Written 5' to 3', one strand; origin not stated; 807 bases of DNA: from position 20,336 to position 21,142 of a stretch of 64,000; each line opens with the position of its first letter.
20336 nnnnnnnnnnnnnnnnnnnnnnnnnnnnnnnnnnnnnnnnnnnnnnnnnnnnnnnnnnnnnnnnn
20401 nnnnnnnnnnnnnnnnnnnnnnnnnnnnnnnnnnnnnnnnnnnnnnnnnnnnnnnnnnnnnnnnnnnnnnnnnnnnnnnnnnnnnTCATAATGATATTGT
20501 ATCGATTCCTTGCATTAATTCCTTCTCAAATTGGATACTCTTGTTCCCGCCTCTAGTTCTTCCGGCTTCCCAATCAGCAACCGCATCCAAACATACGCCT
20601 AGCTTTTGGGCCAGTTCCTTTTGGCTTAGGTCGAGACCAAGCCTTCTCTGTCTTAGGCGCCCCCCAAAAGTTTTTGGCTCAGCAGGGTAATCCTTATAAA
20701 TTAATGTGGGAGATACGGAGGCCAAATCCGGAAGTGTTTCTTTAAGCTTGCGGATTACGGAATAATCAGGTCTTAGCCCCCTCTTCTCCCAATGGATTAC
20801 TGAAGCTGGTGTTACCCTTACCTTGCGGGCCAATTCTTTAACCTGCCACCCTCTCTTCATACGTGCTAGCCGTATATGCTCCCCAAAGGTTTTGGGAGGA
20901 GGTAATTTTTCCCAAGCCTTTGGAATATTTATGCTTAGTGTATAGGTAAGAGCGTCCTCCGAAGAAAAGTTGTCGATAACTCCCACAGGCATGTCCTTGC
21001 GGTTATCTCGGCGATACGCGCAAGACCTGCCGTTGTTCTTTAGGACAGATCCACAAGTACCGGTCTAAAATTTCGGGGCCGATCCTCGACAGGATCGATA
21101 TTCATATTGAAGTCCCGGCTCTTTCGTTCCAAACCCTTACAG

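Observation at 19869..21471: comM/yifB 3' remnant abutting an XRE pair and an NTF2-like/sigma-70 region-4 fusion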

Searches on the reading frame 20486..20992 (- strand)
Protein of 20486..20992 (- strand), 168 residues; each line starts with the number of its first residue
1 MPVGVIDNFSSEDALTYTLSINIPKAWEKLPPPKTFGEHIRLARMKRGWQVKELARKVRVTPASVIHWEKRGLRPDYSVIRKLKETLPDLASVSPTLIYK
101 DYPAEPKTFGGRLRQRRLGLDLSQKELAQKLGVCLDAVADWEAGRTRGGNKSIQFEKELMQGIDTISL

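Call 4: search_protein_families(library=pfam, proteins=[window:20486-20992:-], max_evalue=1)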
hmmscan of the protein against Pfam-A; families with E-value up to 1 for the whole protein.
window:20486-20992:- (168 aa): 17 families
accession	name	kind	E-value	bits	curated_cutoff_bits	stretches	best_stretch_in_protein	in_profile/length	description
PF01381.28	HTH_3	-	4.7e-15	55.8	23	2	40-86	1-47/55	Helix-turn-helix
PF13560.12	HTH_31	-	8e-13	48.9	27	2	36-83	2-50/64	Helix-turn-helix domain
PF12844.13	HTH_19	-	1.2e-05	25.5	30.2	1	37-87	1-51/64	Helix-turn-helix domain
PF00376.29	MerR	-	5.2e-05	23.4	28.2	1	51-75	2-26/38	MerR family regulatory protein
PF13413.12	HTH_25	-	0.00014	22.1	24.6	2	41-64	3-26/62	Helix-turn-helix domain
PF13518.12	HTH_28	-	0.00021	21.7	25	0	44-71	8-35/52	Helix-turn-helix domain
PF15943.11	YdaS_toxin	-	0.00037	20.7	30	1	123-143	10-30/65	Bacterial toxin YdaS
PF13551.12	HTH_29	-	0.00053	20.5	28.1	1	43-71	6-35/64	Winged helix-turn helix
PF13411.12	MerR_1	-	0.00082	19.9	21.6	1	51-73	3-25/69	MerR HTH family regulatory protein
PF13384.12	HTH_23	-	0.0013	18.9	24.6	1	44-71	13-40/50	Homeodomain-like domain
PF06056.18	Terminase_5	-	0.025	14.9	20.3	1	47-80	12-45/58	Putative ATPase subunit of terminase (gpP-like)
PF14549.12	P22_Cro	-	0.037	14.2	30.2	0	51-69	12-30/60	DNA-binding transcriptional regulator Cro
PF00157.23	Pou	-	0.038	14.4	27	1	105-133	5-33/72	Pou domain - N-terminal to homeobox domain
PF15731.11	MqsA_antitoxin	-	0.097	13.2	30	1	113-154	74-115/131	Antitoxin component of bacterial toxin-antitoxin system, MqsA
PF01527.26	HTH_Tnp_1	-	0.12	13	24.1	0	43-71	19-46/75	Transposase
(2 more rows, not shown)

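Call 30: search_protein_families(library=ncbifam, proteins=[window:20486-20992:-], max_evalue=0.1)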
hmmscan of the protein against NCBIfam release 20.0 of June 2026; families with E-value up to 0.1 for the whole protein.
window:20486-20992:- (168 aa): 19 families
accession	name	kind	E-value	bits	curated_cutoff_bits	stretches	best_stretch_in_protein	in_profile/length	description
NF007257.0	PRK09706.1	subfamily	2.6e-11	43.5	101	2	106-151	3-48/135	transcriptional repressor DicA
TIGR03070.1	couple_hipB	subfamily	1.3e-10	41.1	71.65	2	108-146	2-40/58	type II toxin-antitoxin system Y4mF family antitoxin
TIGR00270.2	TIGR00270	equivalog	3.4e-10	40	110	1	36-87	76-127/159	multiprotein bridging factor aMBF1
NF007481.0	PRK10072.1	equivalog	7.5e-09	36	110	2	114-153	39-78/96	HTH-type transcriptional regulator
NF047948.1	male_kill_WMK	equivalog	1.3e-08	34.6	300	2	106-146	160-200/300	WO male-killing family protein Wmk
NF041951.1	phage_RstR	subfamily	3.3e-08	33.8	80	1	109-146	3-40/108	RstR family transcriptional repressor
TIGR03830.1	CxxCG_CxxCG_HTH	subfamily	2.6e-07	30.5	61.8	2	112-147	69-104/127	type II TA system antitoxin MqsA family protein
NF052239.1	antitox_spr1629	equivalog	8.8e-07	28.3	335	1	36-86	3-53/377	spr1629 family repressor/antitoxin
NF003162.0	PRK04140.1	equivalog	1.6e-06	27.4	263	1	37-87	128-178/317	transcriptional regulator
NF007271.0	PRK09726.1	equivalog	2.8e-05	24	79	1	30-71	7-48/88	type II toxin-antitoxin system antitoxin HipB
NF047542.1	telomere_Tap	equivalog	9e-05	21.4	600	1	112-162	24-71/695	telomere-associated protein Tap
NF006015.0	PRK08154.1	subfamily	0.00014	21.1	204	1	108-160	30-79/314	anaerobic benzoate catabolism transcriptional regulator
NF040522.1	VC1465_fam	subfamily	0.00027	21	70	1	114-147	2-35/111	VC1465 family Xer recombination activation factor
NF046037.1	carphisopro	domain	0.0009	19.4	38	0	52-72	12-32/54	carph-isopro domain-containing protein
NF041534.1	rodZ_Strepcoccus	equivalog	0.0012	18.1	375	1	34-61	4-31/275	cytoskeleton protein RodZ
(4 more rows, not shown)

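Call 37: find_homologous_proteins(query=window:20486-20992:-)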
Query window:20486-20992:- (168 aa): 9 proteins with E <= 0.001 among 169 candidates.
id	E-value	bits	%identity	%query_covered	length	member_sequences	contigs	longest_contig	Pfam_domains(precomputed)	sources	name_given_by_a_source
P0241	2.2e-105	368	100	99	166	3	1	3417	PF12844.14,PF01381.29,PF24250.2,PF13560.13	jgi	-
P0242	9.0e-87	307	83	99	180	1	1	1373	PF12844.14,PF01381.29,PF24250.2,PF13560.13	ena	-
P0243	1.2e-71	258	73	96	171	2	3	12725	PF14549.13,PF13384.13,PF13518.13,PF01381.29,PF13560.13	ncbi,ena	-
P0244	1.3e-67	245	65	96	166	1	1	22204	PF12844.14,PF01381.29,PF13560.13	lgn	-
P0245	2.8e-65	237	66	100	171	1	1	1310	PF12844.14,PF01381.29,PF13560.13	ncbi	-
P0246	3.3e-43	166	64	74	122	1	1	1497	PF00376.30,PF12844.14,PF01381.29,PF13560.13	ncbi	-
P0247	1.9e-33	134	52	74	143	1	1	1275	PF01381.29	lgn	-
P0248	4.2e-9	55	36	38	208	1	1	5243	PF12844.14,PF01381.29,PF24250.2,PF13560.13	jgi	jgi:transcriptional regulator with XRE-family HTH domain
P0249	3.1e-6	45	32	67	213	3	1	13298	PF12844.14,PF01381.29,PF24250.2,PF15731.12,PF13560.13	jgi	-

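Call 38: find_encoding_contigs(protein=P0243, flank=10000, max_places=3)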
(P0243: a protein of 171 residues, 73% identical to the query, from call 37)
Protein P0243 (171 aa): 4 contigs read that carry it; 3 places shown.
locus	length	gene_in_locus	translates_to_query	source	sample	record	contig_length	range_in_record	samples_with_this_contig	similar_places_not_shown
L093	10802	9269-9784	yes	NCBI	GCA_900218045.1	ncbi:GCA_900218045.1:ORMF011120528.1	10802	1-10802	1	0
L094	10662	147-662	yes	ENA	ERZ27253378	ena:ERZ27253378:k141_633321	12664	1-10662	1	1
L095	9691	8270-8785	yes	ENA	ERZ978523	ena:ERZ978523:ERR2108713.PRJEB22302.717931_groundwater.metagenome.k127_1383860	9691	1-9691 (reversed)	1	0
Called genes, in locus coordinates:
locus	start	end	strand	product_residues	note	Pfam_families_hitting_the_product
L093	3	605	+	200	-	?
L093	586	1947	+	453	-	PF13400:Tad (weak), PF00092:VWA, PF13519:VWA_2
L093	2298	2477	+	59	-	PF04964:Flp_Fap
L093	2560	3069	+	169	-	PF01478:Peptidase_A24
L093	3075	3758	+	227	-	PF08666:SAF (weak), PF13144:ChapFlgA (faint), PF16976:RcpC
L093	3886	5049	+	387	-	PF06564:CBP_BcsQ (faint), PF10609:ParA (faint), PF13614:AAA_31, PF01656:CbiA (weak)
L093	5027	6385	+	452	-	PF00437:T2SSE, PF00005:ABC_tran (weak)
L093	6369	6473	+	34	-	-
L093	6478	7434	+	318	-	PF00482:T2SSF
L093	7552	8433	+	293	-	PF00482:T2SSF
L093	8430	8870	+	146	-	PF02643:DUF192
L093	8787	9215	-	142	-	PF01078:Mg_chelatase (weak), PF13335:Mg_chelatase_C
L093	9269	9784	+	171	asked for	PF14549:P22_Cro (faint), PF13384:HTH_23 (faint), PF13518:HTH_28 (faint), PF01381:HTH_3, PF13560:HTH_31 (weak)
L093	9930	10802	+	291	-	?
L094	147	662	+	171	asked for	PF14549:P22_Cro (faint), PF13384:HTH_23 (faint), PF13518:HTH_28 (faint), PF01381:HTH_3, PF13560:HTH_31 (weak)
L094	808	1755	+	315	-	PF01734:Patatin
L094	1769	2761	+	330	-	PF18144:SMODS, PF21654:DncV-like_NTFase, PF21713:DncV_C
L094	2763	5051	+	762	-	PF00899:ThiF, PF14464:Prok-JAB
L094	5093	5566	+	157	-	-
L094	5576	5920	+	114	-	-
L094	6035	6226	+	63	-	PF00239:Resolvase (weak)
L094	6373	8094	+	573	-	PF03235:GmrSD_N, PF07510:GmrSD_C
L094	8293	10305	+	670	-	-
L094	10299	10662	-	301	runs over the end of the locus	PF02086:MethyltransfD12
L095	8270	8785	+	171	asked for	PF14549:P22_Cro (faint), PF13384:HTH_23 (faint), PF13518:HTH_28 (faint), PF01381:HTH_3, PF13560:HTH_31 (weak)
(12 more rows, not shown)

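Call 39: find_encoding_contigs(protein=P0244, flank=10000, max_places=3)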
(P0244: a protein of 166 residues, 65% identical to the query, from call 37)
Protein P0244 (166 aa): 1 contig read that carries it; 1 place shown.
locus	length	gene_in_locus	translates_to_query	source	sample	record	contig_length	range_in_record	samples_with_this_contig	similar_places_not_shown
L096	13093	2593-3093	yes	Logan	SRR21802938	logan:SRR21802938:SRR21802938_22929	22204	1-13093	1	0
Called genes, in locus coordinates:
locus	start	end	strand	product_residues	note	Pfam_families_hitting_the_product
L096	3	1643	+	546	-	?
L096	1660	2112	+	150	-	PF14464:Prok-JAB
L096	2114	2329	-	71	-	PF13335:Mg_chelatase_C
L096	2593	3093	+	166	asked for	PF12844:HTH_19 (faint), PF13560:HTH_31 (faint), PF01381:HTH_3 (weak)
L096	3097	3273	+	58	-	-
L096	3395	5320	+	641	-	PF00512:HisKA, PF02518:HATPase_c, PF14501:HATPase_c_5 (weak), PF00072:Response_reg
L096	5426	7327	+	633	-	PF02743:dCache_1, PF00672:HAMP, PF00512:HisKA, PF02518:HATPase_c, PF14501:HATPase_c_5 (faint)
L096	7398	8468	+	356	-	PF13379:NMT1_2, PF09084:NMT1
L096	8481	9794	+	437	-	PF07642:BBP2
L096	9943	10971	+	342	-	PF13379:NMT1_2, PF09084:NMT1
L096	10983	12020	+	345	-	PF13379:NMT1_2, PF09084:NMT1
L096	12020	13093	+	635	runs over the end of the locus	PF02743:dCache_1, PF00672:HAMP, PF00512:HisKA, PF02518:HATPase_c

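Call 40: find_encoding_contigs(protein=P0242, flank=3000, max_places=2)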
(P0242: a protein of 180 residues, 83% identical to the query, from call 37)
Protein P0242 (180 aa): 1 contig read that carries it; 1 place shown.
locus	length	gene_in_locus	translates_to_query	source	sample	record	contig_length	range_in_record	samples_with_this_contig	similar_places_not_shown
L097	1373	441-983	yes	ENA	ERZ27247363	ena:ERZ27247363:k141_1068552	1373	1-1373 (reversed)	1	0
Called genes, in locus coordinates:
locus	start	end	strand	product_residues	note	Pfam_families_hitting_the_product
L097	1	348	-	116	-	?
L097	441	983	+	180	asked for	PF24250:HVO_2718 (faint), PF12844:HTH_19 (faint), PF13560:HTH_31 (faint), PF01381:HTH_3 (weak)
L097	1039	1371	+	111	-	?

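Call 50: find_related_loci(query=A4, collection=metagenome_contigs, flank=10000)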
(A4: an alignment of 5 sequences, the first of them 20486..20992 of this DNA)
Query A4 (168 aa) in metagenome_contigs; peptide patterns used: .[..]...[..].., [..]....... (x = any residue, [..] = any of these).
84 stretches matched a pattern; 1 encode a relative of the query (tblastn E <= 1e-3); 1 distinct loci.
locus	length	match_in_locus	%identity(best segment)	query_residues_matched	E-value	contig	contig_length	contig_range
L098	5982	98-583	73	1-167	3e-79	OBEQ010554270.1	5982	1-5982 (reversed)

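Call 52: find_related_loci(query=A4, collection=viral_contigs, flank=10000)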
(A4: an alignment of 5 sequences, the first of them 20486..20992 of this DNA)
Query A4 (168 aa) in viral_contigs; peptide patterns used: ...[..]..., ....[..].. (x = any residue, [..] = any of these).
65 stretches matched a pattern, but none encodes a relative of the query by tblastn (E <= 1e-3).

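Call 62: search_protein_families(library=padloc, proteins=[window:20486-20992:-], max_evalue=0.01)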
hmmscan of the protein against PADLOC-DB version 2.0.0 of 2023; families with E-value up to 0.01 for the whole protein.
window:20486-20992:- (168 aa): 14 families
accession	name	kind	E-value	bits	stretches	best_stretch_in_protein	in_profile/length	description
PDLC03949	RmrA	-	2e-10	38.1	1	38-87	5-54/363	-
PDLC03947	RmrA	-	2.7e-09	34.3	2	35-87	11-63/383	-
PDLC03955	RmrA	-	5.3e-09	33.8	1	39-87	24-72/371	-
PDLC02926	HTH_VI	-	3e-08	31.8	1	36-86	2-52/92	-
PDLC03952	RmrA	-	5.8e-08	30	1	111-151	25-65/395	-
PDLC03954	RmrA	-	7.4e-08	29.7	1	37-87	12-62/380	-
PDLC03951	RmrA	-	7.9e-08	29.7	2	111-153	11-53/400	-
PDLC04142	capH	-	4.4e-07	28.9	1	34-88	5-59/103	capH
PDLC03944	RmrA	-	1.5e-06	25.5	1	37-87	8-58/384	-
PDLC03945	RmrA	-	3.1e-06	24.6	1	36-86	3-53/394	-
PDLC03948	RmrA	-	1.1e-05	22.6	1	37-87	10-60/397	-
PDLC04133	mad1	-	1.2e-05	23.5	1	44-73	1-30/60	mads_1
PDLC03956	RmrA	-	2.3e-05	21.7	1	40-87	13-61/399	-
PDLC03946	RmrA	-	0.00014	18.7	1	39-87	6-54/357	-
